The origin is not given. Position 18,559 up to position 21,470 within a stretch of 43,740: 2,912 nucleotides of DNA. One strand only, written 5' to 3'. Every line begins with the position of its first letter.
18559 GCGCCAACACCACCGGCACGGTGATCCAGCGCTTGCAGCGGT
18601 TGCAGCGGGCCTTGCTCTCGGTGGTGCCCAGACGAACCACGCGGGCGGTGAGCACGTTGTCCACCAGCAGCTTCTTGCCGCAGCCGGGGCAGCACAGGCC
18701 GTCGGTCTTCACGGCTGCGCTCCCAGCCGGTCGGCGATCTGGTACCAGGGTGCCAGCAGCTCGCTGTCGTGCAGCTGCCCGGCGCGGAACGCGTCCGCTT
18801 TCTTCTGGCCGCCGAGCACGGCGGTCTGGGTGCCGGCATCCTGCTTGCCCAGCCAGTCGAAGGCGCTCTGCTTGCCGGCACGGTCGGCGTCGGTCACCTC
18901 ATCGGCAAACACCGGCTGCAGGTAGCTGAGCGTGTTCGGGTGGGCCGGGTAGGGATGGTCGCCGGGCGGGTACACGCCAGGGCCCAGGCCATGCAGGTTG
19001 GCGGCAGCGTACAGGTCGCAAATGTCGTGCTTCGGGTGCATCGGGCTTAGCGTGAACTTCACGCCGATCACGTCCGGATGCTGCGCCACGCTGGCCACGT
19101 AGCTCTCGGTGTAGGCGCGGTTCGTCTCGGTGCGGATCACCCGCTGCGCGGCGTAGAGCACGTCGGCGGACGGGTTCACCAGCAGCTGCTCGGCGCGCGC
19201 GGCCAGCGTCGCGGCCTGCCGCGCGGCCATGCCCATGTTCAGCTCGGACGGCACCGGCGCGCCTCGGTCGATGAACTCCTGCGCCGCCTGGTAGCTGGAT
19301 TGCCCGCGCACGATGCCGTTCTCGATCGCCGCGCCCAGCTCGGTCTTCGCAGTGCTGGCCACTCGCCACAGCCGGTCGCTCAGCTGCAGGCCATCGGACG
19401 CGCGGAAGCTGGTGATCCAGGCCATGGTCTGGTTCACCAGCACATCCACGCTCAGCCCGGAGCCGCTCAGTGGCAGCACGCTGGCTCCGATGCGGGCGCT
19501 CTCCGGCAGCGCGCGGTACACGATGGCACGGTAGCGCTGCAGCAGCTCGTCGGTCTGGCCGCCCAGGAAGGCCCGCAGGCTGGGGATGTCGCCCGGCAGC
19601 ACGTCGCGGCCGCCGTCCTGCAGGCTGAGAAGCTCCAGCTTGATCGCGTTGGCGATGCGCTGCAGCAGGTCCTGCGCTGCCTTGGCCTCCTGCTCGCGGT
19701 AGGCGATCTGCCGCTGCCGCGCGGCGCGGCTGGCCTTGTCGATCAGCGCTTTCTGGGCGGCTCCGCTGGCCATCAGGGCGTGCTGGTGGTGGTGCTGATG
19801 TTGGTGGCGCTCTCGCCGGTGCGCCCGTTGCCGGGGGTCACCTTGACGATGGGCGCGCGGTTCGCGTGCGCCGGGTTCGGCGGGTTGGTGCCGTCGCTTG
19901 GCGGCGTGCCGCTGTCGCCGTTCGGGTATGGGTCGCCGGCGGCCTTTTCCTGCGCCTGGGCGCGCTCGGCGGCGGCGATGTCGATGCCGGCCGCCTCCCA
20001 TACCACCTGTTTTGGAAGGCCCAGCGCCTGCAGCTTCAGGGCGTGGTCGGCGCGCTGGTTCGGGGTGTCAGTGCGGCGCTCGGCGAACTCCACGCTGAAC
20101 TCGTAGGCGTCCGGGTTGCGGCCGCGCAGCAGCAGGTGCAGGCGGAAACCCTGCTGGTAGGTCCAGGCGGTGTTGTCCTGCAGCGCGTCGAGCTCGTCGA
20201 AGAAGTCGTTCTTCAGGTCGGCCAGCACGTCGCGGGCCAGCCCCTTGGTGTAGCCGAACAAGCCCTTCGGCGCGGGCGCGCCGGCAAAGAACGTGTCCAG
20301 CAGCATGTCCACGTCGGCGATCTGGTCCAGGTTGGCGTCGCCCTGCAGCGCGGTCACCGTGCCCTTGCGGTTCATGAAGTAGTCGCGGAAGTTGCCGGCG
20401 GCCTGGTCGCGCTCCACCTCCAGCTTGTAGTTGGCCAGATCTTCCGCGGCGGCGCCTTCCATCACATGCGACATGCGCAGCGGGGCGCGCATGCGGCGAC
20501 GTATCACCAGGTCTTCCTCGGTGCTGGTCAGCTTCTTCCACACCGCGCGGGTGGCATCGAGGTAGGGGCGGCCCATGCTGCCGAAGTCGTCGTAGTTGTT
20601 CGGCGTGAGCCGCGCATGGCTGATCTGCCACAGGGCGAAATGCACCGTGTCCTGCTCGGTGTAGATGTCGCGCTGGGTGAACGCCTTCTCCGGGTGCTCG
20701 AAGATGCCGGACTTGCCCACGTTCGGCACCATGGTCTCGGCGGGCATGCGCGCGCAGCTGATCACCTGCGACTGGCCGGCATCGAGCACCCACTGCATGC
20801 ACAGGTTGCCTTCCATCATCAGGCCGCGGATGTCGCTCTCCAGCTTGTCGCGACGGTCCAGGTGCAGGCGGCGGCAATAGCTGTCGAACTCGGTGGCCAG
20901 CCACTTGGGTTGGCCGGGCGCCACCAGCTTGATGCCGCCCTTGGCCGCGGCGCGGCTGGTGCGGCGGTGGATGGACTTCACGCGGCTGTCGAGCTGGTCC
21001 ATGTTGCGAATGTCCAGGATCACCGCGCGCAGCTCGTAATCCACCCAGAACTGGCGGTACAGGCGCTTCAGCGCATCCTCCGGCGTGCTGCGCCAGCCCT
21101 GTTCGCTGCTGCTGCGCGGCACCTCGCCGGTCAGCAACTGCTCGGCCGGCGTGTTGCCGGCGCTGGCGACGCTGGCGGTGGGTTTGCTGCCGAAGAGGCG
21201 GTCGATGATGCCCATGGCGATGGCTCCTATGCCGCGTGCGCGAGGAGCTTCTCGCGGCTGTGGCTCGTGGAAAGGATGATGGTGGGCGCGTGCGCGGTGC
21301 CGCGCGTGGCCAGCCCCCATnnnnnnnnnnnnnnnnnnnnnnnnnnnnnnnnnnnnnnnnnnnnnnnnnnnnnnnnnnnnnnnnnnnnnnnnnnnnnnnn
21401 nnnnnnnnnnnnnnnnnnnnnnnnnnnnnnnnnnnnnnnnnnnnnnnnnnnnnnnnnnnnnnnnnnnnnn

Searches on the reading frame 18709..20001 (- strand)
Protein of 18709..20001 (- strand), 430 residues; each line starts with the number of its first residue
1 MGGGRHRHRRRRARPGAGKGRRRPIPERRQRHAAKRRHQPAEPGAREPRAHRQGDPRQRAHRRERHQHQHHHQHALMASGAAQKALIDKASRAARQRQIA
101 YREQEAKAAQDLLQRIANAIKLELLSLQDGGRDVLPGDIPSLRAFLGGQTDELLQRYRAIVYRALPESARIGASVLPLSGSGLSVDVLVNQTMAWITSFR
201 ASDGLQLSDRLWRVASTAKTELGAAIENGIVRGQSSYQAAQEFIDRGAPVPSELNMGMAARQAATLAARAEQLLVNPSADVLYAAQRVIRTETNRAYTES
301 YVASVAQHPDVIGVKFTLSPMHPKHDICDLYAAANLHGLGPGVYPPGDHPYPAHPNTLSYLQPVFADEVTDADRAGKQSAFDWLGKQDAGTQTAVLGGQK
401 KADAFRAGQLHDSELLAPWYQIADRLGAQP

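Call 10: search_protein_families(library=pfam, proteins=[window:18709-20001:-])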
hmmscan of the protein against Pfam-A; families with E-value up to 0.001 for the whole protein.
window:18709-20001:- (430 aa): 0 families

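Call 19: search_protein_families(library=phrogs, max_evalue=0.001, proteins=[window:18709-20001:-])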
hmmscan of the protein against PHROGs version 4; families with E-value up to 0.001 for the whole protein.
window:18709-20001:- (430 aa): 10 families
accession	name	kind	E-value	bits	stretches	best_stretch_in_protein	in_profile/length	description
phrog_1657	-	head and packaging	3.5e-37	129.5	1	194-369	135-302/337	head morphogenesis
phrog_4728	-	head and packaging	1e-17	65.2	1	181-377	149-314/591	head morphogenesis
phrog_115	-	head and packaging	3.3e-10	40.8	1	203-374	191-327/665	minor head protein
phrog_16625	-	moron, auxiliary metabolic gene and host takeover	6.3e-10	39.1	1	284-368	241-316/869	Bxa ADP-ribosyl transferase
phrog_7625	-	head and packaging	2.9e-09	37.4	1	200-368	113-252/504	head morphogenesis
phrog_595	-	head and packaging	9e-07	29.6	1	183-379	151-312/513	head maturation protease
phrog_241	-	head and packaging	1.9e-05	24.9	1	343-414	249-338/679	head morphogenesis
phrog_17987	-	head and packaging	6.5e-05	22.3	1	259-367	176-281/856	head maturation protease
phrog_35295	-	unknown function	6.8e-05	22.7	1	200-325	136-263/794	-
phrog_19443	-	head and packaging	0.00061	19.4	0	183-394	134-315/579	minor head protein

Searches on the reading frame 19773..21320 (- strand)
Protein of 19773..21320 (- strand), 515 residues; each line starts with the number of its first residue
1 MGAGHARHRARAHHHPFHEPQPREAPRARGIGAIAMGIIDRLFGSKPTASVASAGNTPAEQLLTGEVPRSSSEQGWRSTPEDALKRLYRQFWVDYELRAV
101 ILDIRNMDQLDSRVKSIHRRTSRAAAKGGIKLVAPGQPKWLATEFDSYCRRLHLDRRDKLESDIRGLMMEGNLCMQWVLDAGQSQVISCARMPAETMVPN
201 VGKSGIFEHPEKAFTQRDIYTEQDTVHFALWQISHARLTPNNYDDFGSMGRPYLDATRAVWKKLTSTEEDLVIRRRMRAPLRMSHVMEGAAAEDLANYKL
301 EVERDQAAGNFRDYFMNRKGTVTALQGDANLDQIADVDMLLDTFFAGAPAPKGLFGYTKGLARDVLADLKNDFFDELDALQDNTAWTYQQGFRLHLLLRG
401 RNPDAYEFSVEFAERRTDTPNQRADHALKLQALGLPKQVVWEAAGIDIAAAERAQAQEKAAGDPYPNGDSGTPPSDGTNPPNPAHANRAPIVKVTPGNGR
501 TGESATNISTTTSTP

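Call 9: search_protein_families(library=pfam, proteins=[window:19773-21320:-])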
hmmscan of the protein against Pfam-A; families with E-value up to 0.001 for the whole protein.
window:19773-21320:- (515 aa): 0 families

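Call 19: search_protein_families(library=phrogs, max_evalue=0.001, proteins=[window:19773-21320:-])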
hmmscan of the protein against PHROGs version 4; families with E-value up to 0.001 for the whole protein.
window:19773-21320:- (515 aa): 2 families
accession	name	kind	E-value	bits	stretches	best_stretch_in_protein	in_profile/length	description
phrog_19480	-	head and packaging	7.7e-22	78.3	1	117-434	94-429/737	head morphogenesis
phrog_104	-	head and packaging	1.4e-08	34.8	1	390-507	394-514/550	portal protein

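Call 50: find_related_loci(query=window:19773-21320:-, collection=viral_contigs, flank=10000)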
Query window:19773-21320:- (515 aa) in viral_contigs; peptide patterns used: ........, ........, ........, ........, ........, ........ (x = any residue, [..] = any of these).
14 stretches matched a pattern; 13 encode a relative of the query (tblastn E <= 1e-3); 12 distinct loci.
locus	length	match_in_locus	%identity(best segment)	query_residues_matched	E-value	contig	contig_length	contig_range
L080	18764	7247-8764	82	3-514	0e+0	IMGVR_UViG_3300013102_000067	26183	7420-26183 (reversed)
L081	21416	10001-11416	68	35-515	0e+0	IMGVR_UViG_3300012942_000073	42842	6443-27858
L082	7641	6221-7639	63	34-511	0e+0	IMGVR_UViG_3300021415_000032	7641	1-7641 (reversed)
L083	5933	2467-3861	56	36-510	1e-167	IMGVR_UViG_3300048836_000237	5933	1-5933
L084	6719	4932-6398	54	17-512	1e-166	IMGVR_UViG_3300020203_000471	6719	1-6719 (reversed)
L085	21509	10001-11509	81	5-513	0e+0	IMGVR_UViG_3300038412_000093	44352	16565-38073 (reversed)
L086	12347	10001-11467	54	17-512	8e-166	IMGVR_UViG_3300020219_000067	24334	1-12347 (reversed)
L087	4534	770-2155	49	33-513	3e-144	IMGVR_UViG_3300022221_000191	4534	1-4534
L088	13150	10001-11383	49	33-513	4e-139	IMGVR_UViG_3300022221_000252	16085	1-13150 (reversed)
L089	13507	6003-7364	48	32-510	3e-133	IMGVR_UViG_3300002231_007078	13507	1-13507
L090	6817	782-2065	49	72-509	2e-130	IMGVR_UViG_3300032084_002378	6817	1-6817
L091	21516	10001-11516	82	1-512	0e+0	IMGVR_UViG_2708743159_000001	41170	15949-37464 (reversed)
